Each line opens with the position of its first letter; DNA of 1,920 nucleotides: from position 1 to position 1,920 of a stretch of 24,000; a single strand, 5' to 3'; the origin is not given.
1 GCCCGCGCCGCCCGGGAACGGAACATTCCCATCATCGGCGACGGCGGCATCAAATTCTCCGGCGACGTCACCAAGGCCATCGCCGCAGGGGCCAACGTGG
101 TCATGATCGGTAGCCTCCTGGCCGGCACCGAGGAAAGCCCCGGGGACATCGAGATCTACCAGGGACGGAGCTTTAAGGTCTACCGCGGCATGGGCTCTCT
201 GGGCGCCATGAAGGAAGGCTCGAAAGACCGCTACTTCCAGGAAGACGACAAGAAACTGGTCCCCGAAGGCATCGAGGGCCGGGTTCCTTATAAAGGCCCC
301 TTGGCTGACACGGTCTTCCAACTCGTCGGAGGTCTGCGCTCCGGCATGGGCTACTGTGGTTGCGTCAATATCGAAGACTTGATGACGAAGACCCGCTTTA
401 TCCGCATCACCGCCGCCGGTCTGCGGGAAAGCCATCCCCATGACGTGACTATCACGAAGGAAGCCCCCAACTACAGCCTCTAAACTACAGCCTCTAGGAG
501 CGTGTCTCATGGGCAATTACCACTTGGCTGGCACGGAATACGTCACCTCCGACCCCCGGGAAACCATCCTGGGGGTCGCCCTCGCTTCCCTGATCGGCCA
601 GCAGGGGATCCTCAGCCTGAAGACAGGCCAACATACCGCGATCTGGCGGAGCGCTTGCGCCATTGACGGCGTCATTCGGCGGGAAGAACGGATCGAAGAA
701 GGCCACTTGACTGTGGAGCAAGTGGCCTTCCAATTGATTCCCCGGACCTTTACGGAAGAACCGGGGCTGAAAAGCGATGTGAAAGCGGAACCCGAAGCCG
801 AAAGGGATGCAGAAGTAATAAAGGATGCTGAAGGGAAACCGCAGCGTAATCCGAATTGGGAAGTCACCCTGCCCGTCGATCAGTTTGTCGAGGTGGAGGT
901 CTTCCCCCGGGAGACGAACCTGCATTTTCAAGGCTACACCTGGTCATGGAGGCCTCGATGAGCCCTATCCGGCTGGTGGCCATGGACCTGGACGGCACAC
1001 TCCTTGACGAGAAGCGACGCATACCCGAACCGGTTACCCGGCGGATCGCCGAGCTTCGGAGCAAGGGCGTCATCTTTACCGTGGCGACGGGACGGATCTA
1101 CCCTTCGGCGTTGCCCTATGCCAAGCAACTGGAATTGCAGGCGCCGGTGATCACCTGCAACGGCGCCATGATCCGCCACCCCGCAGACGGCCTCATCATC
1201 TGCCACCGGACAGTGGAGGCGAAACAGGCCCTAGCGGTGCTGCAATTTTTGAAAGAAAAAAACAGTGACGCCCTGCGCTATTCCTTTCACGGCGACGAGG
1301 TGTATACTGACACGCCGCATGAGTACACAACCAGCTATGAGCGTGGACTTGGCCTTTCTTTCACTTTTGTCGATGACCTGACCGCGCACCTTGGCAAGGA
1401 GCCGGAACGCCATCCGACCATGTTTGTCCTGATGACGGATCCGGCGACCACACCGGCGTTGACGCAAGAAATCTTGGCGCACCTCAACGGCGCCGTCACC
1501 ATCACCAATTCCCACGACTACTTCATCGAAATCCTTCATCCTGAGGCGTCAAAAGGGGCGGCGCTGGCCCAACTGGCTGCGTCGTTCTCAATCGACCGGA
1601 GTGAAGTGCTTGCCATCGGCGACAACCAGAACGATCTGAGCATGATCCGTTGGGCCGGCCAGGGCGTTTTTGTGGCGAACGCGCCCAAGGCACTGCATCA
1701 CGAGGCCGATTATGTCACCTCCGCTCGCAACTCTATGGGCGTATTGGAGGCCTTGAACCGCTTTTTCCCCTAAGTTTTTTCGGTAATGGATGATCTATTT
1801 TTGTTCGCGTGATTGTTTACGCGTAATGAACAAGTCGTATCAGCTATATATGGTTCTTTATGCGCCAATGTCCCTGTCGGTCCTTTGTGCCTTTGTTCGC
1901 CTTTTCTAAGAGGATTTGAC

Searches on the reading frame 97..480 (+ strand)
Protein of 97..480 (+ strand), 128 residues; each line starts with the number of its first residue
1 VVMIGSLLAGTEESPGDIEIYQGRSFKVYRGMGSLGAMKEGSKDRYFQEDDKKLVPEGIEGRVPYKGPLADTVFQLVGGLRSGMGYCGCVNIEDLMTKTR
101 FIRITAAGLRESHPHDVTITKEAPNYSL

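Call 92: search_protein_families(library=pfam, proteins=[window:97-480:+], max_evalue=0.01)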
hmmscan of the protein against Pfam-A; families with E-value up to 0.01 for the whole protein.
window:97-480:+ (128 aa): 1 family
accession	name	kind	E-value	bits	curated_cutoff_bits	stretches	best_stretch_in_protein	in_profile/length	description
PF00478.31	IMPDH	-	2.2e-51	175.4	25.6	1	1-115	232-345/345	IMP dehydrogenase / GMP reductase domain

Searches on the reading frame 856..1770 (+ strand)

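Call 3: search_protein_families(library=pfam, proteins=[window:856-1770:+], max_evalue=1)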
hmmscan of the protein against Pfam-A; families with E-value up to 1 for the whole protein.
window:856-1770:+ (305 aa): 6 families
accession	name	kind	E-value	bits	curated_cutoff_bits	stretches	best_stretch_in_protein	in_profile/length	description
PF08282.18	Hydrolase_3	-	1.9e-56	192.1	20.9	1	41-300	1-255/255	haloacid dehalogenase-like hydrolase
PF05116.19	S6PP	-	4.6e-20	72.7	20.3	2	194-303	124-245/247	Sucrose-6F-phosphate phosphohydrolase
PF00702.32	Hydrolase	-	2e-09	38.6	26.4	1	38-268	1-191/191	haloacid dehalogenase-like hydrolase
PF12710.13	HAD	-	1.1e-05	26.3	27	1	201-265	113-189/189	haloacid dehalogenase-like hydrolase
PF13419.12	HAD_2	-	0.0038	17.8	23.8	0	236-268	140-172/178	Haloacid dehalogenase-like hydrolase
PF13344.12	Hydrolase_6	-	0.06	13.8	27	1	42-92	2-51/101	Haloacid dehalogenase-like hydrolase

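Call 4: search_protein_families(library=ncbifam, proteins=[window:856-1770:+], max_evalue=1)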
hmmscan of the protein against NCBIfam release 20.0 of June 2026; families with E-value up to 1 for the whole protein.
window:856-1770:+ (305 aa): 39 families (the best 25 are shown)
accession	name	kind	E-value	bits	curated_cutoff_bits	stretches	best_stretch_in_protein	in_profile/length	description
TIGR00099.1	Cof-subfamily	subfamily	3.3e-52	177.6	137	1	40-300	1-256/256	Cof-type HAD-IIB family hydrolase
NF007806.0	PRK10513.1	equivalog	4.6e-40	137.7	273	1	37-303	2-267/270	sugar-phosphatase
NF002245.0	PRK01158.1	equivalog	1.3e-31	109.7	198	1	38-303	3-228/233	phosphoglycolate phosphatase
TIGR01487.1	Pglycolate_arch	equivalog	3.7e-30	105.4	122.75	2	214-300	130-215/215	phosphoglycolate phosphatase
NF007821.0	PRK10530.1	equivalog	1.3e-28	100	274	1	38-300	3-267/272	pyridoxal phosphatase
TIGR01482.1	SPP-subfamily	subfamily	5.2e-28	98.1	107.15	2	196-301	118-222/225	sucrose-phosphate phosphatase subfamily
TIGR01484.1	HAD-SF-IIB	subfamily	3.2e-27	96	41.8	1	40-271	1-219/221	HAD-IIB family hydrolase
NF011705.0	PRK15126.1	equivalog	5.5e-22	78.3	336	1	39-283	3-239/272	HMP-PP phosphatase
NF008213.0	PRK10976.1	equivalog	6.4e-22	78.3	386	1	39-281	3-239/266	sugar/pyridoxal phosphate phosphatase YigL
NF045966.1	YcsE_rel_Pase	equivalog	4.2e-21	75.6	220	1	38-300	2-259/265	YcsE-related riboflavin metabolism phosphatase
TIGR01486.1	HAD-SF-IIB-MPGP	subfamily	9.3e-16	57.9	164.75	2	41-111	2-72/257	mannosyl-3-phosphoglycerate phosphatase family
TIGR02471.1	sucr_syn_bact_C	equivalog_domain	6.5e-13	48.7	209.75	2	193-302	118-233/236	sucrose-phosphate synthase, sucrose phosphatase-like domain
TIGR02463.1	MPGP_rel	hypoth_equivalog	1.4e-12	47.9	282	1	41-268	2-210/216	mannosyl-3-phosphoglycerate phosphatase-related protein YedP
TIGR02461.1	osmo_MPG_phos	equivalog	2.8e-11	44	244.35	1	42-272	3-225/227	mannosyl-3-phosphoglycerate phosphatase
NF001218.0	PRK00192.1-5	equivalog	1.4e-10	41.2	362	1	40-274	6-235/275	mannosyl-3-phosphoglycerate phosphatase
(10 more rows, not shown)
